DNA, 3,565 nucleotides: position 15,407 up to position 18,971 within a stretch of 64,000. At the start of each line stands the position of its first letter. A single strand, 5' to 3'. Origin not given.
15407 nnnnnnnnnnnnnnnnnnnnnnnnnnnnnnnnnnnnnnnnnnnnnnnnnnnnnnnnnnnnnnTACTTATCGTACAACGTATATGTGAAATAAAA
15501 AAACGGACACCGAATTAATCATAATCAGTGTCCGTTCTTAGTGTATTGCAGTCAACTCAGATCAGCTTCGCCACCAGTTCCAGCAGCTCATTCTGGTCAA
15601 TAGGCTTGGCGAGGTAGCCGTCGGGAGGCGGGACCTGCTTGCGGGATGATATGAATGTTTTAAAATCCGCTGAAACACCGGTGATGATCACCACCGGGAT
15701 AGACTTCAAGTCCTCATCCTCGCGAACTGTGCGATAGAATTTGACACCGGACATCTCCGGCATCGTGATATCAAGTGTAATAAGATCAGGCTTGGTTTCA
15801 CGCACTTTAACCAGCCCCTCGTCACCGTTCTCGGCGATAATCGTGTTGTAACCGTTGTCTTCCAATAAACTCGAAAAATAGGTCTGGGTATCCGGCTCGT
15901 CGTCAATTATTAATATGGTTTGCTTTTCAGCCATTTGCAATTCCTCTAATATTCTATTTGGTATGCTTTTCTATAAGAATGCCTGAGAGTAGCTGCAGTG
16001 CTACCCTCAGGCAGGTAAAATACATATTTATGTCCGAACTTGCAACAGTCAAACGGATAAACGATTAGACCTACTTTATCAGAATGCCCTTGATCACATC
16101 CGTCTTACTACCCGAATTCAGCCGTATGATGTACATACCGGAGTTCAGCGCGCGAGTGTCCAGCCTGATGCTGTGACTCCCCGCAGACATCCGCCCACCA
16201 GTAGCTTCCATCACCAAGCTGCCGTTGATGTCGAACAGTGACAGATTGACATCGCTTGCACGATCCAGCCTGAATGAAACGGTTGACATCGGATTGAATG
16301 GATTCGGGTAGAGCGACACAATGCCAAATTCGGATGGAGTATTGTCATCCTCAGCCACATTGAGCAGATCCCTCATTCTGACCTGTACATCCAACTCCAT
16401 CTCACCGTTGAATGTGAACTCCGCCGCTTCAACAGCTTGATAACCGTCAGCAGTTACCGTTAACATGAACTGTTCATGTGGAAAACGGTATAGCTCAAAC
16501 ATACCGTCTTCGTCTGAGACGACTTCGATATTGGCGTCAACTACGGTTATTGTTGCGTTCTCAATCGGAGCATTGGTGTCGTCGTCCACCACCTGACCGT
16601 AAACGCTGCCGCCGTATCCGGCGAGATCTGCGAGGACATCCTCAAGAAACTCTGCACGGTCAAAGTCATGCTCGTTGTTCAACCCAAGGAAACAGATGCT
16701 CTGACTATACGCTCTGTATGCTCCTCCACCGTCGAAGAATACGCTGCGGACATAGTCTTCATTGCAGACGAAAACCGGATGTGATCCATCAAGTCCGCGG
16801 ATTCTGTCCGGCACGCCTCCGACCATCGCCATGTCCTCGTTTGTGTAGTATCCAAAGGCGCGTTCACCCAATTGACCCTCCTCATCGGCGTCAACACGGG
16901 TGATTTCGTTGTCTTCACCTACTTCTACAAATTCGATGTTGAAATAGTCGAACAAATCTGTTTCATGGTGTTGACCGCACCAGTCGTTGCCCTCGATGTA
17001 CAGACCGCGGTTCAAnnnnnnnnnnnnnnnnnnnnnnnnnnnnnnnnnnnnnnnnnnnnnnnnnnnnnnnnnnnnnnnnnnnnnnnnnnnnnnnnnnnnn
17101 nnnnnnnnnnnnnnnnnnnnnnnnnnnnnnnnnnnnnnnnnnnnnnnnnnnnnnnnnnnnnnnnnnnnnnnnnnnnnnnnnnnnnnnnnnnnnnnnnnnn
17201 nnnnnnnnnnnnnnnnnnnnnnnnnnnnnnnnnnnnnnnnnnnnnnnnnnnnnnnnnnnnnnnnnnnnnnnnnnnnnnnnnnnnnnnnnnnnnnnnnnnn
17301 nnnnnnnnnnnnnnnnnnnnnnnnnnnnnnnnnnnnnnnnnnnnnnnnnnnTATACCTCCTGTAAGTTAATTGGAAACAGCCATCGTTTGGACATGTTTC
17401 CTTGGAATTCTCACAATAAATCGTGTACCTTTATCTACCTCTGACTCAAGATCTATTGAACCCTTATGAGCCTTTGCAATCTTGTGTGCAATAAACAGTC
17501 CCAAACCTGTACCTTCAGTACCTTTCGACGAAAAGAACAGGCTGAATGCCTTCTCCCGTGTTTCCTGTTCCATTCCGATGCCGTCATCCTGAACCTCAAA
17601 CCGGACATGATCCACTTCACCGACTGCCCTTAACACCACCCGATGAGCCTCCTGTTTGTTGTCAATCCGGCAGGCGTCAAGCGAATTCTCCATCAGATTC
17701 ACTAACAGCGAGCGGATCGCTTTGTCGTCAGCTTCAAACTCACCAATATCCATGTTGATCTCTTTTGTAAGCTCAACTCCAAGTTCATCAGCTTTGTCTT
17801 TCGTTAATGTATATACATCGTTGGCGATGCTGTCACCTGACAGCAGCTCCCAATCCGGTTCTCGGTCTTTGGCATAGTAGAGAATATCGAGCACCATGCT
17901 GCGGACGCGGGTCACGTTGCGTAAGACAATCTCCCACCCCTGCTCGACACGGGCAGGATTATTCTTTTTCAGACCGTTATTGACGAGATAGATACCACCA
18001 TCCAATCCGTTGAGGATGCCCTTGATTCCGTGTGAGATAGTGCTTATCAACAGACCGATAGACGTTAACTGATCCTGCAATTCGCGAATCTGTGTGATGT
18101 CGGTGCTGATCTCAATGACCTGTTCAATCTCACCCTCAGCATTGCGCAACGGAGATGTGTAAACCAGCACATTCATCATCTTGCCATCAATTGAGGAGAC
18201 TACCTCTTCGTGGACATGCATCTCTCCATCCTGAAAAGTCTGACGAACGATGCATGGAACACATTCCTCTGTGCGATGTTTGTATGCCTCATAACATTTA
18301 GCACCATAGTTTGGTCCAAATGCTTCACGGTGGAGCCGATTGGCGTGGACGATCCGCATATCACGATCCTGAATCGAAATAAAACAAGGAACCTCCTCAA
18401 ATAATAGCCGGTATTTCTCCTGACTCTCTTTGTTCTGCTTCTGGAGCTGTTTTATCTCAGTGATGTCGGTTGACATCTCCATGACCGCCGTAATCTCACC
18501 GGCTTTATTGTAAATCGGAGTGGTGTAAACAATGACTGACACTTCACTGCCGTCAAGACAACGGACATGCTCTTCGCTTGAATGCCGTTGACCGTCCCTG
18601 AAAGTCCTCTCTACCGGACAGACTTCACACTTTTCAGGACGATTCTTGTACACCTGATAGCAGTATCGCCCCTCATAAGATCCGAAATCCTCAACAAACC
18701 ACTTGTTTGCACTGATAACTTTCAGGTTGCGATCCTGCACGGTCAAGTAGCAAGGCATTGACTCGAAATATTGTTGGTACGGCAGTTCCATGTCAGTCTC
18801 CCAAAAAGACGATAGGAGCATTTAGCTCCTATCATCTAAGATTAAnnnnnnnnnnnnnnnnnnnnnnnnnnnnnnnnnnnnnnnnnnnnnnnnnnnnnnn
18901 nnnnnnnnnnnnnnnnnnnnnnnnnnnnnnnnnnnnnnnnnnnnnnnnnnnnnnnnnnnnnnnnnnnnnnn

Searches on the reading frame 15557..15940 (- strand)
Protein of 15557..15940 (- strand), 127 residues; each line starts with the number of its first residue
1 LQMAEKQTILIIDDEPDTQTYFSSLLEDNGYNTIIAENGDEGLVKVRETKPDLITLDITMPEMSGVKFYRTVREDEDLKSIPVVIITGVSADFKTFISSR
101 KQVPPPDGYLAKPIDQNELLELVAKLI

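Call 3: search_protein_families(library=pfam, proteins=[window:15557-15940:-], max_evalue=0.01)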
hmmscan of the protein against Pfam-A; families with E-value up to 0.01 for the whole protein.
window:15557-15940:- (127 aa): 1 family
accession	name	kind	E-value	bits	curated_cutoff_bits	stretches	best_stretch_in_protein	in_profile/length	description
PF00072.30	Response_reg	-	8.9e-23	81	30.2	1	9-123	1-110/111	Response regulator receiver domain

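Call 4: search_protein_families(library=ncbifam, proteins=[window:15557-15940:-], max_evalue=0.01)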
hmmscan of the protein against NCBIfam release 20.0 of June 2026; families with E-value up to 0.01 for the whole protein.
window:15557-15940:- (127 aa): 93 families (the best 25 are shown)
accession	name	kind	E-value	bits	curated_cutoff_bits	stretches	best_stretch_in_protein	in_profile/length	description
NF045717.1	DVU0259_DivK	exception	2e-30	105.3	160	1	7-126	3-115/117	DVU0259 family response regulator domain-containing protein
TIGR02154.1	PhoB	equivalog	6e-19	68.2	296.2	1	7-122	3-115/226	phosphate regulon transcriptional regulator PhoB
NF051870.1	NAssimRespRegNtrX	equivalog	2.9e-17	62.7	600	1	8-125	3-117/452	nitrogen assimilation response regulator NtrX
NF008469.0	PRK11361.1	equivalog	2e-16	59.8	714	1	3-124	1-117/461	acetoacetate metabolism transcriptional regulator AtoC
NF007135.0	PRK09581.1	equivalog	2.3e-16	59.7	474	1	8-123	4-116/457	PleD family two-component system response regulator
NF007935.0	PRK10651.1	equivalog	4.9e-16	58.5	250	1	1-124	1-121/216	two-component system response regulator NarL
NF040689.1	MtrAB_MtrA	equivalog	4.5e-15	55.6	300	1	9-121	1-107/219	MtrAB system response regulator MtrA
NF045944.1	ResRegRpaBCyano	equivalog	7.3e-15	55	330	1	10-123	1-108/229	response regulator transcription factor RpaB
NF040534.1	resp_reg_YycF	equivalog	9.7e-15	54.5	340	1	8-122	2-110/231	response regulator YycF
NF007969.0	PRK10693.1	equivalog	1.4e-14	53.9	329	1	6-89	7-88/337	two-component system response regulator RssB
NF053854.1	RespRegPhoBBctds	equivalog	1.5e-14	53.9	270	1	9-120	1-108/225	two-component system response regulator PhoB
NF008318.0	PRK11107.1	equivalog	2.4e-14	52.4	890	1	5-125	666-783/920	two-component sensor histidine kinase BarA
NF045505.1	RR_RssB_Pseudo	equivalog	2.7e-14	53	700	1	6-121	5-115/394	two-component system response regulator RssB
NF033120.0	vanR_FM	exception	3.6e-14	53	460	1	7-122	4-113/231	vancomycin resistance response regulator transcription factor, VanR-F/VanR-M family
NF047793.1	ResRegPgtA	equivalog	4.2e-14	52.2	650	1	4-125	3-119/414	two-component system response regulator PgtA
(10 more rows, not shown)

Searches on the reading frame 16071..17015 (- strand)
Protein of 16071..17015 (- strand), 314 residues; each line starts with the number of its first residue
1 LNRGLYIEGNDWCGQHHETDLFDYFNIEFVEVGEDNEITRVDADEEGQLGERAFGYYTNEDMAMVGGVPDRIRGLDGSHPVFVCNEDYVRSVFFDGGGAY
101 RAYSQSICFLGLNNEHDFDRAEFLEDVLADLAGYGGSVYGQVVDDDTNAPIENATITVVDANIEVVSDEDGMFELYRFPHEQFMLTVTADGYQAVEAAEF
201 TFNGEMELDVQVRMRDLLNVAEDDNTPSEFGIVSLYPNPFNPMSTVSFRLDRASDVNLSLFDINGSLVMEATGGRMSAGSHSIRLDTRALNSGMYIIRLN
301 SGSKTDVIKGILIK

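Call 3: search_protein_families(library=pfam, proteins=[window:16071-17015:-], max_evalue=0.01)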
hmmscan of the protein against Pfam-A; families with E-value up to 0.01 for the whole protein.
window:16071-17015:- (314 aa): 6 families
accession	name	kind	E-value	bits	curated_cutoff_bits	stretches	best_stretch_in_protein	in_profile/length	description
PF13715.12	CarbopepD_reg_2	-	1.5e-12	47.8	32.2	1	139-216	2-78/88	CarboxypepD_reg-like domain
PF13620.12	CarboxypepD_reg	-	5.9e-12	46.2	32.3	1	137-214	1-81/82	Carboxypeptidase regulatory-like domain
PF18962.6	Por_Secre_tail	-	7.7e-12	45.8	27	1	235-310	1-72/75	Secretion system C-terminal sorting domain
PF13860.13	FlgD_ig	-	9.4e-05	22.8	27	1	246-295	12-69/79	FlgD Ig-like domain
PF12985.13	DUF3869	-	0.0013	19.3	24.5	1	140-194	10-62/85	Domain of unknown function (DUF3869)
PF17802.7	SpaA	-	0.0028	18.2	23.1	1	141-203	6-77/91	Prealbumin-like fold domain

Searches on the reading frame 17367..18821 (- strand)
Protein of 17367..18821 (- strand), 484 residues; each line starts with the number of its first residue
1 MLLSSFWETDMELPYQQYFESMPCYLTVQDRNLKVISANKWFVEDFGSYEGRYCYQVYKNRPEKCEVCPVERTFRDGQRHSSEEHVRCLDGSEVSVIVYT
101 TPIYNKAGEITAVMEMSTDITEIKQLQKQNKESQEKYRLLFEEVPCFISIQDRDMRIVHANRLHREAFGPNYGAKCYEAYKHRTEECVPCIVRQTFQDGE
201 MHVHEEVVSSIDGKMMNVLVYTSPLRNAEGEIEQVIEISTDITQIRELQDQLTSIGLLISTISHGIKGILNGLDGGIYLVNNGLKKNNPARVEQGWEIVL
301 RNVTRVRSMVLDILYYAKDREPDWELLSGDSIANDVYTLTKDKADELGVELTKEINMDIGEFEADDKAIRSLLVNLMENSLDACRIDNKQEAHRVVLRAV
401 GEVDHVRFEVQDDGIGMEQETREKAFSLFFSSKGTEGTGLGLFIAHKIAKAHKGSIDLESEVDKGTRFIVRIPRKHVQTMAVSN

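Call 3: search_protein_families(library=pfam, proteins=[window:17367-18821:-], max_evalue=0.01)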
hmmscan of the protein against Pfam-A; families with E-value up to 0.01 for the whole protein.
window:17367-18821:- (484 aa): 7 families
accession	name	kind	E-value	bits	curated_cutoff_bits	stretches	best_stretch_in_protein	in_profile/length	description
PF08448.16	PAS_4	-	8.3e-23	81.2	23.1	2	19-122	1-107/110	PAS fold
PF02518.31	HATPase_c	-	1.3e-22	80.8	26.4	1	365-475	2-110/111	Histidine kinase-, DNA gyrase B-, and HSP90-like ATPase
PF13426.13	PAS_9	-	7.8e-15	55.5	27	2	26-122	4-103/103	PAS domain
PF00989.32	PAS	-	3.9e-08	33.7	22.6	1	135-236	1-107/113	PAS fold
PF13596.12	PAS_10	-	8.5e-06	26.8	22.1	0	192-243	58-106/106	PAS domain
PF13188.13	PAS_8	-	7.6e-05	22.9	21.8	0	135-177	1-44/65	PAS domain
PF12282.15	GAF_PdtaS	-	0.0018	18.6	23.7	0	66-133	77-141/145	Histidine kinase PdtaS, GAF domain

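Call 4: search_protein_families(library=ncbifam, proteins=[window:17367-18821:-], max_evalue=0.01)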
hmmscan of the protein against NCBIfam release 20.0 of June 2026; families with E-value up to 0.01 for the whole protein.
window:17367-18821:- (484 aa): 87 families (the best 25 are shown)
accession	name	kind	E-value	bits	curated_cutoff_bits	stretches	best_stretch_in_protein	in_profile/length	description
NF008468.0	PRK11360.1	equivalog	2.1e-48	165.1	646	1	152-479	285-613/616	two-component system sensor histidine kinase AtoS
NF046044.1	PnpS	equivalog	1.6e-40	139.3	400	2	127-473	47-390/390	two-component system histidine kinase PnpS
NF047497.1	HK_LIC_12097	equivalog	3.2e-32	111.7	500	2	165-473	46-365/367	LIC_12097 family sensor histidine kinase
NF052574.1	HisKinEspCMyxo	equivalog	7.5e-26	90.5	1200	1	155-480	308-643/785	serine histidine kinase EspC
NF052573.1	HisKinEspAMyxo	equivalog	2.7e-24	85.2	1400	1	113-473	236-610/755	serine histidine kinase EspA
NF038297.2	hybrid_HK_HrmK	equivalog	3.7e-24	85.3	725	1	317-480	301-463/607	hybrid histidine kinase/response regulator HrmK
NF008302.0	PRK11091.1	equivalog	3.4e-23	81.8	838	1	180-478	204-509/779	aerobic respiration two-component sensor histidine kinase ArcB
TIGR02966.1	phoR_proteo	equivalog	8e-23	81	334.2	1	135-471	6-332/333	phosphate regulon sensor histidine kinase PhoR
NF010411.0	PRK13837.1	equivalog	9.8e-23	80.1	647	1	250-480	445-681/828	two-component system VirA-like sensor kinase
NF046020.1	HisKinCckABruc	equivalog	1.8e-22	79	1000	1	91-481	302-714/868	cell cycle histidine kinase CckA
TIGR02956.1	TMAO_torS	equivalog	5.9e-22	77.6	676.5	1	259-480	468-688/967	TMAO reductase system sensor histidine kinase/response regulator TorS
NF047466.1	hybrid_RR_LvrB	exception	1.2e-21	77.3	500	1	244-474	142-376/377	hybrid histidine kinase/response regulator LvrB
NF053867.1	SprKinKinDBac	equivalog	1.2e-21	76.8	775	1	250-475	281-498/500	sporulation kinase KinD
NF047874.1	MASE3_PAS_HK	subfamily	1.3e-21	77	560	1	114-480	244-631/655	MASE3 domain-containing sensor histidine kinase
TIGR00229.1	sensory_box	domain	7.6e-21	74.5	22.9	2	131-252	1-126/126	PAS domain S-box protein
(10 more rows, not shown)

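Call 49: search_solved_structures(query=window:17367-18821:-, max_evalue=0.00001, show_alignments=1)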
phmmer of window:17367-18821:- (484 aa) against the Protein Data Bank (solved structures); distinct sequences matched with E-value up to 0.00001: 30.
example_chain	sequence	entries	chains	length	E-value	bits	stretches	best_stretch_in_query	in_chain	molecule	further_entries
3a0r_A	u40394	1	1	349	3.2e-21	79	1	221-474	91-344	Sensor protein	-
3d36_A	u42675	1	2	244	7.8e-15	57.9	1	251-474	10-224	Sporulation kinase B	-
4jas_A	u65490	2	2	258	9.6e-14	54.3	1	257-475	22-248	Histidine kinase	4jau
9jfj_A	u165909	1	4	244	1.1e-13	54.2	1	248-473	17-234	Sensor histidine kinase ZraS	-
6paj_A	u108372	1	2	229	1.3e-13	53.9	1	259-474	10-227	Sensor protein SrrB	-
6azr_A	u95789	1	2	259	1.5e-13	53.7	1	257-475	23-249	Sensor histidine kinase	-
8vc9_A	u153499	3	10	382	1.6e-13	53.6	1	244-473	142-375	Leptospira virulence regulator B (LvrB) | histidine kinase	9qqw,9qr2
8a3u_A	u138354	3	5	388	2.4e-13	53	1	252-473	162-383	Putative Sensory box protein,Sensor protein FixL | Putative Sensory box protein,Putative Sensory box protein,Sensor protein FixL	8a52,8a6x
8a7f_A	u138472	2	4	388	2.6e-13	52.9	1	252-473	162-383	Putative Sensory box protein,Sensor protein FixL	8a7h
5uht_A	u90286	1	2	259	2.8e-13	52.8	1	257-475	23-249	Sensor histidine kinase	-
3a0t_A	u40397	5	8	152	3e-13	52.7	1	331-474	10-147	Sensor protein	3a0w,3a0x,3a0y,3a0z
3dge_A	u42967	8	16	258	3.2e-13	52.6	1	257-475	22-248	Sensor protein | Histidine kinase | Sensor histidine kinase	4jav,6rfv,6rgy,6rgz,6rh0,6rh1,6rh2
2c2a_A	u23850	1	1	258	3.2e-13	52.6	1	258-475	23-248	SENSOR HISTIDINE KINASE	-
9p6i_A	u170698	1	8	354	4.4e-13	52.2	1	239-475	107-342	histidine kinase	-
9qjg_A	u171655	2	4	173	4.8e-13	52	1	366-473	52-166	histidine kinase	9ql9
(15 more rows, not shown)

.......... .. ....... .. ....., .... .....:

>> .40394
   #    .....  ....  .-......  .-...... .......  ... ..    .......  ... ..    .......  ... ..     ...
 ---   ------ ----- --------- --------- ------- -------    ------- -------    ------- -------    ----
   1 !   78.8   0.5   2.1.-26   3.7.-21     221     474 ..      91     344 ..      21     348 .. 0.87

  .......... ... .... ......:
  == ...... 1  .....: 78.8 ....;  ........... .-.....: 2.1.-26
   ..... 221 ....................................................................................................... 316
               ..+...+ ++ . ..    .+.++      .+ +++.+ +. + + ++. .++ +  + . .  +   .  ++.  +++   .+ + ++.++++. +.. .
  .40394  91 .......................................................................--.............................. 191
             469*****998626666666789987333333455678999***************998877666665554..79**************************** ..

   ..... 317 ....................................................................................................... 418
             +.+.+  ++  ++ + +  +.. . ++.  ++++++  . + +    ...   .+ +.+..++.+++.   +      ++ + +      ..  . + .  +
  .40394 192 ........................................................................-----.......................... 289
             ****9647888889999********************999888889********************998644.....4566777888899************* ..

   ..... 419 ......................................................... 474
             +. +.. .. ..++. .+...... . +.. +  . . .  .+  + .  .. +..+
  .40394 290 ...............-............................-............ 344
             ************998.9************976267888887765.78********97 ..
